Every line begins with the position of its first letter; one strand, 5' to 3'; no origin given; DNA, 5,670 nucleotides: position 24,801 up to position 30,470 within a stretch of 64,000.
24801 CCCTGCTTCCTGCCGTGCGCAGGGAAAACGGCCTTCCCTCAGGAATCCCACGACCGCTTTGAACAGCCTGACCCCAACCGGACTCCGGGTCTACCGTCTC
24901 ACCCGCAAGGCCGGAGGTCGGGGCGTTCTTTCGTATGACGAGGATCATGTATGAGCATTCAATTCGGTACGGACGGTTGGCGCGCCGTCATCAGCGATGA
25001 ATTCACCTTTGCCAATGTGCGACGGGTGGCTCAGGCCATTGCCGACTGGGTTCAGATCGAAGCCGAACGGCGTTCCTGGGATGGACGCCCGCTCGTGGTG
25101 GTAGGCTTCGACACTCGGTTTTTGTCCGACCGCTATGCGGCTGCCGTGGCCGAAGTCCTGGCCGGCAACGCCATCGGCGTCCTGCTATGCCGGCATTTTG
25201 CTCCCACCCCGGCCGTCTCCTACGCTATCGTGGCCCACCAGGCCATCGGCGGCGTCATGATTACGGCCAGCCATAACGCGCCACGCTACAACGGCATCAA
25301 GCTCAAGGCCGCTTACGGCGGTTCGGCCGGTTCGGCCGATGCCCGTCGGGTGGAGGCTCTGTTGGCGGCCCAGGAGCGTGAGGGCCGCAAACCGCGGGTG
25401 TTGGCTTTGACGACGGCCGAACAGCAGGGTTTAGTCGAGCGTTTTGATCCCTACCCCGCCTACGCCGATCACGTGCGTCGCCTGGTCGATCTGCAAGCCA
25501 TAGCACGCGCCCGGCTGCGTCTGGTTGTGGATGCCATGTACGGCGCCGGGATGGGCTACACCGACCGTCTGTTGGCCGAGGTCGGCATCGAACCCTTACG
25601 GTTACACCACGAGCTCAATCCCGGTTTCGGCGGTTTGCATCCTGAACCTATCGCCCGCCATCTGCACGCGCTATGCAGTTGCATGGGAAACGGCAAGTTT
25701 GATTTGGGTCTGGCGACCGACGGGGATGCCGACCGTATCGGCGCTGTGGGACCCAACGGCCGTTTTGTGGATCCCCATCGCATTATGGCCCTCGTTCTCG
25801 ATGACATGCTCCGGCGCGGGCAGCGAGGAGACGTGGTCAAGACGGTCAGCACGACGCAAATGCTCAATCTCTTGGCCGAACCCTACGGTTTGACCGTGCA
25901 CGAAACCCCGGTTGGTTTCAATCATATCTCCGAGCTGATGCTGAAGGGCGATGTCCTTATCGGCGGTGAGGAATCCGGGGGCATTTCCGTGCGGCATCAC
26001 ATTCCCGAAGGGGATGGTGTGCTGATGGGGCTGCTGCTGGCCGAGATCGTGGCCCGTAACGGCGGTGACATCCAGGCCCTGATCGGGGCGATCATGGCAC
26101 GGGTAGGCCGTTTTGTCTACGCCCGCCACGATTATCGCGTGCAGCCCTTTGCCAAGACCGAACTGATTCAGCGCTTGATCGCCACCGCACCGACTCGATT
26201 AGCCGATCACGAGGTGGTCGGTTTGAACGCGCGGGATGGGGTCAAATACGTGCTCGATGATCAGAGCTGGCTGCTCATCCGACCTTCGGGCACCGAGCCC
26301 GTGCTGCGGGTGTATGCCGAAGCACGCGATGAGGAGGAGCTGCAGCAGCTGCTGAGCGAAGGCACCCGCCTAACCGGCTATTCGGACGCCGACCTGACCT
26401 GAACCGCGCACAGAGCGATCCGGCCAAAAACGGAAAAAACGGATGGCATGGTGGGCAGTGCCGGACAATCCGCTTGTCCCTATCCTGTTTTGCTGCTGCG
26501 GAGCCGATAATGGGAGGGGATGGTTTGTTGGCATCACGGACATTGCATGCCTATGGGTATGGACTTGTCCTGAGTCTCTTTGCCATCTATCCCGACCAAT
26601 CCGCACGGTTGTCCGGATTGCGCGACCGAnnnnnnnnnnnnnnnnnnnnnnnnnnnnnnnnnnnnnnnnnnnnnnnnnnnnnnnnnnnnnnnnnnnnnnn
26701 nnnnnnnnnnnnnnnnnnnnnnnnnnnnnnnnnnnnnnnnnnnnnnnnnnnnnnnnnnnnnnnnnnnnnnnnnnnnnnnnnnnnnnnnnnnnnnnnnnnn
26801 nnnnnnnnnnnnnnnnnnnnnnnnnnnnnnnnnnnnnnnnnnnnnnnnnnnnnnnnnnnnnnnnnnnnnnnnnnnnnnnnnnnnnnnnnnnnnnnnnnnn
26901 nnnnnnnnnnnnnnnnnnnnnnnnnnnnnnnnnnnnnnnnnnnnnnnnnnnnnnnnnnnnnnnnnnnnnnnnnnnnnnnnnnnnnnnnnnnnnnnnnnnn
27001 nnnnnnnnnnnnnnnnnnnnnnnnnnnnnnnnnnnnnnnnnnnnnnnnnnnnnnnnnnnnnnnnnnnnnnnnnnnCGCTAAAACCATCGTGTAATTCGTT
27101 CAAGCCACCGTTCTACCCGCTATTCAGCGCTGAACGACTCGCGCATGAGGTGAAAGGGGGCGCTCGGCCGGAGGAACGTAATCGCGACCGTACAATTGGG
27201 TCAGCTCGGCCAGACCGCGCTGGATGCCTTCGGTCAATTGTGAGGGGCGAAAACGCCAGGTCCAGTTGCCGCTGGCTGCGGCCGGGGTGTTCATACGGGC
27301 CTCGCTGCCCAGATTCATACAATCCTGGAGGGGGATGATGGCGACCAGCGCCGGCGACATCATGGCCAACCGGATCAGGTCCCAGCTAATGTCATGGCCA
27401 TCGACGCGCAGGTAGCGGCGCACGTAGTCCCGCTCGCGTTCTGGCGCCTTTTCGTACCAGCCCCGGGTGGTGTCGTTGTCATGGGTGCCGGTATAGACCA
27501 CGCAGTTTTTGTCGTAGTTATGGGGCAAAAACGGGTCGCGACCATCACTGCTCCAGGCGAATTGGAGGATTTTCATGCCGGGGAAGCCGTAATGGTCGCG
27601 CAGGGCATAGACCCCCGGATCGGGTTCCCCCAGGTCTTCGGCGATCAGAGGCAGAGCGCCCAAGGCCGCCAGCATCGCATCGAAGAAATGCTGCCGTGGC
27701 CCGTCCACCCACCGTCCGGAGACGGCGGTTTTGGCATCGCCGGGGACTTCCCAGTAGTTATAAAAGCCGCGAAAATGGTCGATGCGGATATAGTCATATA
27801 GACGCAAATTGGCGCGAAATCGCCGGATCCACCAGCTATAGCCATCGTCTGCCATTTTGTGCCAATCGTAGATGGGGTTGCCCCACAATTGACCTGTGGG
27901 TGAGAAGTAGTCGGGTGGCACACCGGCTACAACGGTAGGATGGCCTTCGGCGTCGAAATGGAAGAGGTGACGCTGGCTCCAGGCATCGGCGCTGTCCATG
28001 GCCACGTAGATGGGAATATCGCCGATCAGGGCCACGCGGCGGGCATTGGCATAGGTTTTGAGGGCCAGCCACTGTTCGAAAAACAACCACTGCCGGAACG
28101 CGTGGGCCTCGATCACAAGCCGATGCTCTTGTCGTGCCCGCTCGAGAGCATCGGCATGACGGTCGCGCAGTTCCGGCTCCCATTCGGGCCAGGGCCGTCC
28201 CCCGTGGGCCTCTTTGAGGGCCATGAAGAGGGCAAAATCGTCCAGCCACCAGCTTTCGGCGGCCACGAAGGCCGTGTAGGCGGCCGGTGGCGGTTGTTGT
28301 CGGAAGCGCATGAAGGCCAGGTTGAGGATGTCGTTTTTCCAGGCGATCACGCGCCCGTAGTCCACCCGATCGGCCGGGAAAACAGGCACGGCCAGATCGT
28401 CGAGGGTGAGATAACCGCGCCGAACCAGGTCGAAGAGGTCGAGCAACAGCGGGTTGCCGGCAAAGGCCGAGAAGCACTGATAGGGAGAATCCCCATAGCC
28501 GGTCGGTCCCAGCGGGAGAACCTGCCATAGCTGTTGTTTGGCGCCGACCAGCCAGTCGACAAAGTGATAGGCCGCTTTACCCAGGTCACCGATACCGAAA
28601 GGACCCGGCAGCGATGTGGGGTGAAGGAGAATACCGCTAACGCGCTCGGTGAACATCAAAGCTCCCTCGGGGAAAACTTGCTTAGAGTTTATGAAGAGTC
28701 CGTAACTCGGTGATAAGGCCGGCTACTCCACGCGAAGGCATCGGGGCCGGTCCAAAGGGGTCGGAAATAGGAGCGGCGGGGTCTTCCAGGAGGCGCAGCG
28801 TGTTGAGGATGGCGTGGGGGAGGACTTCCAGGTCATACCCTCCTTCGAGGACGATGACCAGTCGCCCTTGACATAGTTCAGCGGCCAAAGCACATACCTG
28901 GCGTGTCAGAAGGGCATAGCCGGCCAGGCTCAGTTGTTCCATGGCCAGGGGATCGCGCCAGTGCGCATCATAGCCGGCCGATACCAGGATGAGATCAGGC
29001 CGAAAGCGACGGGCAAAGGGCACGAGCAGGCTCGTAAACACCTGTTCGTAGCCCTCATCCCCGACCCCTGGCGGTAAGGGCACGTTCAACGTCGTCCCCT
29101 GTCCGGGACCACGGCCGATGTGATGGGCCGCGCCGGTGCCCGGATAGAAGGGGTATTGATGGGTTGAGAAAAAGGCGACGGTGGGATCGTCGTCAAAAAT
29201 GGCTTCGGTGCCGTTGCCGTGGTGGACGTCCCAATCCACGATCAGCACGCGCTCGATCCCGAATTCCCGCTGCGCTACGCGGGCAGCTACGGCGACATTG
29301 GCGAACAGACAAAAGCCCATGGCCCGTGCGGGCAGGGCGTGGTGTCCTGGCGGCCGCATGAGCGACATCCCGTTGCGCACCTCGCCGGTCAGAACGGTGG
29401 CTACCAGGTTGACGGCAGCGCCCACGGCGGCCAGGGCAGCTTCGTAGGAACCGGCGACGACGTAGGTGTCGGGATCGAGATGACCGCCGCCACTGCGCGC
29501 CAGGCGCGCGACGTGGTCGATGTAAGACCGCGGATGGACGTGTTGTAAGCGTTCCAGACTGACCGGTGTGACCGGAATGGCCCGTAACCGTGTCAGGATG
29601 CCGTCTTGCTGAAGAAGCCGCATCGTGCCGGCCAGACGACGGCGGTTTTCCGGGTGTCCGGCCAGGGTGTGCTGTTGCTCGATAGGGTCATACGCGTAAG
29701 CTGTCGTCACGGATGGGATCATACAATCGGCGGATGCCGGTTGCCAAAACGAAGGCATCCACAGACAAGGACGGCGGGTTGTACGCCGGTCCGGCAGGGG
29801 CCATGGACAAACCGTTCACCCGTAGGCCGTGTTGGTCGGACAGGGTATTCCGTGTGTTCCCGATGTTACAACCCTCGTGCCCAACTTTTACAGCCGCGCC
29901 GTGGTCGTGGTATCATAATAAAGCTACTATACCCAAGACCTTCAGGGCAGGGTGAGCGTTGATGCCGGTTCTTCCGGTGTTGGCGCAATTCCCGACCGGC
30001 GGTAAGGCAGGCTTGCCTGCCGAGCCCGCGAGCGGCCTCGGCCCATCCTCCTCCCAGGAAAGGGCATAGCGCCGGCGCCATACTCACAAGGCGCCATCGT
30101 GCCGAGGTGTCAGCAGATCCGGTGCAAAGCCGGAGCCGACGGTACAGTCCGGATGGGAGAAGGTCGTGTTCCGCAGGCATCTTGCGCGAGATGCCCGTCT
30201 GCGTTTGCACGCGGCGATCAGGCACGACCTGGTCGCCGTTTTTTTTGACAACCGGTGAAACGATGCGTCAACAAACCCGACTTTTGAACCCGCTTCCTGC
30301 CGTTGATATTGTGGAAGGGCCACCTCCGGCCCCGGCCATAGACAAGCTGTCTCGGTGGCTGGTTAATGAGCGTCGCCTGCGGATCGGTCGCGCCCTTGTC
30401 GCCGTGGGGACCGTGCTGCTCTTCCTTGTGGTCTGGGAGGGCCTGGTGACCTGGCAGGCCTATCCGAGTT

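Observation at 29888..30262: Long leader ending in an intrinsic terminator 16 nt before the NMT1/THI5-type ABC operon: riboswitch or attenuator candidate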

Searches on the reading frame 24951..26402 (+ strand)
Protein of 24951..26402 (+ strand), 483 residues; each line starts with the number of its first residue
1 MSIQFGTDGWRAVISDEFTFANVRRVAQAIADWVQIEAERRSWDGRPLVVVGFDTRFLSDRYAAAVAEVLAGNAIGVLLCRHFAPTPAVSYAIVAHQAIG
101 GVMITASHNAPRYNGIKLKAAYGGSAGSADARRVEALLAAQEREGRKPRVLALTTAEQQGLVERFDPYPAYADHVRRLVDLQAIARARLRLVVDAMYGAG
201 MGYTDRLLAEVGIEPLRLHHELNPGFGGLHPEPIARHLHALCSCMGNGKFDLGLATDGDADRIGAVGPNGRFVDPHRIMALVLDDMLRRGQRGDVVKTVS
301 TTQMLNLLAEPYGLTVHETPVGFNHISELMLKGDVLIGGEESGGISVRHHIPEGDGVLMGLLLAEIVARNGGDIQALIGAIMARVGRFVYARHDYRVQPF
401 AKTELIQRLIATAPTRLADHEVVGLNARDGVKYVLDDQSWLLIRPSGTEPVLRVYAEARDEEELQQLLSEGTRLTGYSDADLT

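Call 43: search_protein_families(library=pfam, proteins=[window:24951-26402:+], max_evalue=0.00001)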
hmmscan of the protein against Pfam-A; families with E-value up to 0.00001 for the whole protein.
window:24951-26402:+ (483 aa): 4 families
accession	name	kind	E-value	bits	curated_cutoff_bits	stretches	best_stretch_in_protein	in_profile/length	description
PF02878.22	PGM_PMM_I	-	1.5e-35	122.3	22.5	1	4-141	3-134/138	Phosphoglucomutase/phosphomannomutase, alpha/beta/alpha domain I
PF02880.22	PGM_PMM_III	-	4.2e-28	98.2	20.7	1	274-383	1-113/115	Phosphoglucomutase/phosphomannomutase, alpha/beta/alpha domain III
PF02879.22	PGM_PMM_II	-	2.4e-21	76.7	29.3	1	170-270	2-103/103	Phosphoglucomutase/phosphomannomutase, alpha/beta/alpha domain II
PF00408.26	PGM_PMM_IV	-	7.6e-13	48.8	23.1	1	425-468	20-62/68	Phosphoglucomutase/phosphomannomutase, C-terminal domain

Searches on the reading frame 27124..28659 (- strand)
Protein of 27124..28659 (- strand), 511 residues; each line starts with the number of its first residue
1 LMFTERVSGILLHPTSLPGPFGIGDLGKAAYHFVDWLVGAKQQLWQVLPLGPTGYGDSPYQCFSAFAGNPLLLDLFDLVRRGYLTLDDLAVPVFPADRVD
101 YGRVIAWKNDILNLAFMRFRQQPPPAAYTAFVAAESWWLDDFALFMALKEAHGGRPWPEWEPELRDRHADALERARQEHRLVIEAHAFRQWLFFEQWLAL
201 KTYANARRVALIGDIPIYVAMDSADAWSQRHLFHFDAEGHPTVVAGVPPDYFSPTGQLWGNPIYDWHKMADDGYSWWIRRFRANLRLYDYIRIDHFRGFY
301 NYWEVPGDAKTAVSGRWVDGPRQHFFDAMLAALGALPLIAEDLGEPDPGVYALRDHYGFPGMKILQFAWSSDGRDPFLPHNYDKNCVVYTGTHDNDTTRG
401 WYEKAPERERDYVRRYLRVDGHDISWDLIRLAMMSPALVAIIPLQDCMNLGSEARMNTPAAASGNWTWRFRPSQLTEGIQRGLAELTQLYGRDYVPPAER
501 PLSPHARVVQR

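Call 6: search_protein_families(library=pfam, proteins=[window:27124-28659:-])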
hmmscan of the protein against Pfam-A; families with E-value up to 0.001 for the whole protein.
window:27124-28659:- (511 aa): 1 family
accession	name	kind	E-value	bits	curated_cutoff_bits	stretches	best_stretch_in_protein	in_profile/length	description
PF02446.23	Glyco_hydro_77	-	3e-182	607.1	25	1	12-475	1-464/465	4-alpha-glucanotransferase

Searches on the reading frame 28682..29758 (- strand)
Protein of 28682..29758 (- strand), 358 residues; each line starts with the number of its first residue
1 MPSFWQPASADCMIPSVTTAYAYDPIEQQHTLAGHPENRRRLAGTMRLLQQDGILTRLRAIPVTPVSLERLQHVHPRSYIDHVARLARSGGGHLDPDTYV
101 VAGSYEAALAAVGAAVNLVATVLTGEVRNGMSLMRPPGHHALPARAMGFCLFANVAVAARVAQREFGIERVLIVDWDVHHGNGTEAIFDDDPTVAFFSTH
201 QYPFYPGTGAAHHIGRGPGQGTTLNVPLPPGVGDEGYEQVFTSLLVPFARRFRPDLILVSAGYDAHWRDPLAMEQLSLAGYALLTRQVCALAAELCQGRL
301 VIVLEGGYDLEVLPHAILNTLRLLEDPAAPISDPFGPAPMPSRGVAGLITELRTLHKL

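Call 6: search_protein_families(library=pfam, proteins=[window:28682-29758:-])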
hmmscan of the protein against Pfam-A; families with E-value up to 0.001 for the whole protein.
window:28682-29758:- (358 aa): 1 family
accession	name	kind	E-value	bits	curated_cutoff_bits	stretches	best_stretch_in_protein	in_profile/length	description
PF00850.24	Hist_deacetyl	-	1.3e-93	314.1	27.9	1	35-322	1-296/298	Histone deacetylase domain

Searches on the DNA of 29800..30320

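Call 4: search_rna_families(source=window, start=29800, end=30320, threshold=evalue, max_evalue=1, show_alignments=3)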
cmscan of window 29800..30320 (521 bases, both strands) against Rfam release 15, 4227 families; matches with E-value up to 1: 1.
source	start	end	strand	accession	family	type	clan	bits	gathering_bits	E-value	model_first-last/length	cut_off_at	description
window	29934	30168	+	RF00050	FMN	Cis-reg; riboswitch;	-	89.3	66.2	3.8e-21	1-138/138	no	FMN riboswitch aptamer (RFN element)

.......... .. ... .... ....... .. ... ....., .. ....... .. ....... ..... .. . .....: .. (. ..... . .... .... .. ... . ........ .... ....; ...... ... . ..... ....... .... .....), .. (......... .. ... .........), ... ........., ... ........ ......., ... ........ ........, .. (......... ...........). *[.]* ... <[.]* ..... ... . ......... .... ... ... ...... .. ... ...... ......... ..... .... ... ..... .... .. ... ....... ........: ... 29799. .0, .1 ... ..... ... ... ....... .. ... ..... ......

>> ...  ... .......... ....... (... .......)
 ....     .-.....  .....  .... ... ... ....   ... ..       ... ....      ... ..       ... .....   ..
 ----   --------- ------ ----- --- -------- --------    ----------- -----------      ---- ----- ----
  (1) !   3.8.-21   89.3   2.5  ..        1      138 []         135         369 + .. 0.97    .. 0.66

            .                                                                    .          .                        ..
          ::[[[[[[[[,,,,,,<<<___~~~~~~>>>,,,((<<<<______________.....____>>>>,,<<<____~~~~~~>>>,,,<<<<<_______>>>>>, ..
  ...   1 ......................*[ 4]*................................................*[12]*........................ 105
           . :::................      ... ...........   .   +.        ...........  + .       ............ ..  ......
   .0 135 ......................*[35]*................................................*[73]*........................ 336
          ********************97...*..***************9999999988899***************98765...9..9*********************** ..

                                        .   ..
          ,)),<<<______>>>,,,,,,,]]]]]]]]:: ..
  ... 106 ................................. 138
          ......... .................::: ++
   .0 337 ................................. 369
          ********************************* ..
